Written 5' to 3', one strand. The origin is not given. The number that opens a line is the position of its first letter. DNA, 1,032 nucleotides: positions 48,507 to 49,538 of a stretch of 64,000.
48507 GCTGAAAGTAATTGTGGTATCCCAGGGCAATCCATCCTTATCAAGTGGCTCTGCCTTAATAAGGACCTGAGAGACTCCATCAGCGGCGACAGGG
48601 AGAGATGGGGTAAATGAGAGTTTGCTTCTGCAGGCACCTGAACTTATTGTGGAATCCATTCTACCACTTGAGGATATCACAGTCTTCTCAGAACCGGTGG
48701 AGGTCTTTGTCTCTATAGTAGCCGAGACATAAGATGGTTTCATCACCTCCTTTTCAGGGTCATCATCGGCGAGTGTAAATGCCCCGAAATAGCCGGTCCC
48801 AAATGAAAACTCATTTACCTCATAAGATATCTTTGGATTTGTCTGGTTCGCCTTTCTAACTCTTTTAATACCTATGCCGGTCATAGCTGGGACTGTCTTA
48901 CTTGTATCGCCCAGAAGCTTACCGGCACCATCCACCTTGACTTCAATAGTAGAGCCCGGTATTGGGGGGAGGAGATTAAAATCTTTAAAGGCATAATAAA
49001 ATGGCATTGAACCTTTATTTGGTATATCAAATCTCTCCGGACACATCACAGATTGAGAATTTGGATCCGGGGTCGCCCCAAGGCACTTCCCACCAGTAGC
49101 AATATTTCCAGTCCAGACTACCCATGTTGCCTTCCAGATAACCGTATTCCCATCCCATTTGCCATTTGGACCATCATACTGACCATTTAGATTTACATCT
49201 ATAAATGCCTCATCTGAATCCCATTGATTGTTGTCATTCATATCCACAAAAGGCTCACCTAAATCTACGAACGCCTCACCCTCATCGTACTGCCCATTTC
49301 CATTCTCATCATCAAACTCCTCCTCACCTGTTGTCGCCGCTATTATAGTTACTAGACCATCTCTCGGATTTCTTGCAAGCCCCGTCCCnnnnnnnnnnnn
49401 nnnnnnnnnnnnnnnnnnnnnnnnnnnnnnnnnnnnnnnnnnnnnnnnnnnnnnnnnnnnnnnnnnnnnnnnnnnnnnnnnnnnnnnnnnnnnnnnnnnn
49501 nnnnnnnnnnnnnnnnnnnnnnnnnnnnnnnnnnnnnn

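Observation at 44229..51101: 2290-aa lipoprotein with three ~690-aa super-repeats combining Big_1-like Ig domains and paired EF-hand-like Ca2+ loops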

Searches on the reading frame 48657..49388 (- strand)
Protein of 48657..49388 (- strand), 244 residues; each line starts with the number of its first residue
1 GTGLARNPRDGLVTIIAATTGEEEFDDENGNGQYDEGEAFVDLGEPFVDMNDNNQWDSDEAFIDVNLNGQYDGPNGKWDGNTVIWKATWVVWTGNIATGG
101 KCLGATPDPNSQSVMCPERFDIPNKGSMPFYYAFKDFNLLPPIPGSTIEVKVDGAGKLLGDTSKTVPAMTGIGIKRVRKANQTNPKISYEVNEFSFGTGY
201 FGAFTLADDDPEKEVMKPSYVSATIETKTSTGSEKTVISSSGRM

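Call 60: predict_structure(alignment_id=A3)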
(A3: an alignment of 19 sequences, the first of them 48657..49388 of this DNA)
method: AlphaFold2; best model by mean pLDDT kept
length: 244 residues; sequences in the alignment: 19
mean_pLDDT: 88.5   pTM: 0.77
mean pLDDT of the five models: 88.5, 87.2, 86.0, 85.8, 85.6
residues with pLDDT >= 90: 127; 70-90: 109; 50-70: 4; < 50: 4
segments of 3 or more residues with pLDDT < 50: 1-3
pLDDT, mean of each block of 10 residues (from residue 1): 57 83 92 93 88 87 90 88 85 84 92 95 95 91 92 94 86 85 91 82 94 89 93 94 95
secondary structure, 60 per line:
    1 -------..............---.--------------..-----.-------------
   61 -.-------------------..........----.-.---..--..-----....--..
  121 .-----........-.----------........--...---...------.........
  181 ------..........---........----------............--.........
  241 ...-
elements in order: H8-11 E12-21 E82-91 E113-116 E119-121 E127-134 E147-154 E157-159 E163-165 E172-180 E187-196 E200-207 E218-229 E232-243

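Call 62: fold_search(model_id=the predicted structure, library=pdb)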
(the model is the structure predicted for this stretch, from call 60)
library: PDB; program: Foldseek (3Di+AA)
matches with E <= 10: 1154; with E <= 0.001: 0
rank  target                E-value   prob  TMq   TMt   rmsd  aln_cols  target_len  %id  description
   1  6fq0_A                5.9e-03  0.98  0.25  0.29  14.3       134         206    7  Crystal structure of the CsuC-CsuA/B chaperone-subunit preassembly complex of the archaic chaperone-usher Csu pili of  (released 2018-09-26)
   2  9fxb_C                6.2e-03  0.99  0.25  0.30  13.9       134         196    9  Cryo-EM structure of the type 1 pilus assembly platform as part of the FimI-bound chaperone-usher pilus complex (FimDH (released 2025-06-04)
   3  4r7x_A                6.2e-03  0.82  0.22  0.29  17.0       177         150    6  Crystal structure of N-lobe of human ARRDC3(1-180) (released 2014-10-01)
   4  5fqe_A                6.2e-03  0.66  0.19  0.10  13.9       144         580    7  The details of glycolipid glycan hydrolysis by the structural analysis of a family 123 glycoside hydrolase from Clostr (released 2016-03-30)
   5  5fqe_B                7.3e-03  0.63  0.19  0.10  15.3       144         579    8  The details of glycolipid glycan hydrolysis by the structural analysis of a family 123 glycoside hydrolase from Clostr (released 2016-03-30)
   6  5l8l_B                1.0e-02  0.89  0.18  0.34  14.1       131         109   10  Aurora-A kinase domain in complex with vNAR-D01 (crystal form 1) (released 2016-07-20)
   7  5njd_E                1.1e-02  0.57  0.22  0.19  19.2       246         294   12  Structure of Interleukin 23 in complex with Briakinumab FAb (released 2018-01-03)
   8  5njd_G                1.1e-02  0.47  0.21  0.18  19.4       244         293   12  Structure of Interleukin 23 in complex with Briakinumab FAb (released 2018-01-03)
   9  5fqg_A                1.1e-02  0.44  0.18  0.09  15.1       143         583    9  The details of glycolipid glycan hydrolysis by the structural analysis of a family 123 glycoside hydrolase from Clostr (released 2016-03-30)
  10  6fq0_C                1.2e-02  0.96  0.25  0.28  14.4       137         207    8  Crystal structure of the CsuC-CsuA/B chaperone-subunit preassembly complex of the archaic chaperone-usher Csu pili of  (released 2018-09-26)
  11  3vac_A                1.2e-02  0.84  0.31  0.23  17.9       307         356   12  Crystal Structure of the CFA/I Enterotoxigenic E. coli adhesin CfaE mutant G168D (released 2013-02-20)
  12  5fqf_A                1.2e-02  0.60  0.20  0.10  13.8       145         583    7  The details of glycolipid glycan hydrolysis by the structural analysis of a family 123 glycoside hydrolase from Clostr (released 2016-03-30)
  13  8hgi_C                1.2e-02  0.89  0.21  0.36  15.6       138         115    9  Crystal structure of VNAR aGFP14 in complex with GFP (released 2023-09-27)
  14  5l8k_B                1.2e-02  0.85  0.17  0.35  14.2       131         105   10  Aurora-A kinase domain in complex with vNAR-D01 (crystal form 2) (released 2016-07-20)
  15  5fx8_U                1.3e-02  0.35  0.22  0.18  24.5       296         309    9  Complete structure of manganese lipoxygenase of Gaeumannomyces graminis and partial structure of zonadhesin of Komagat (released 2016-06-22)
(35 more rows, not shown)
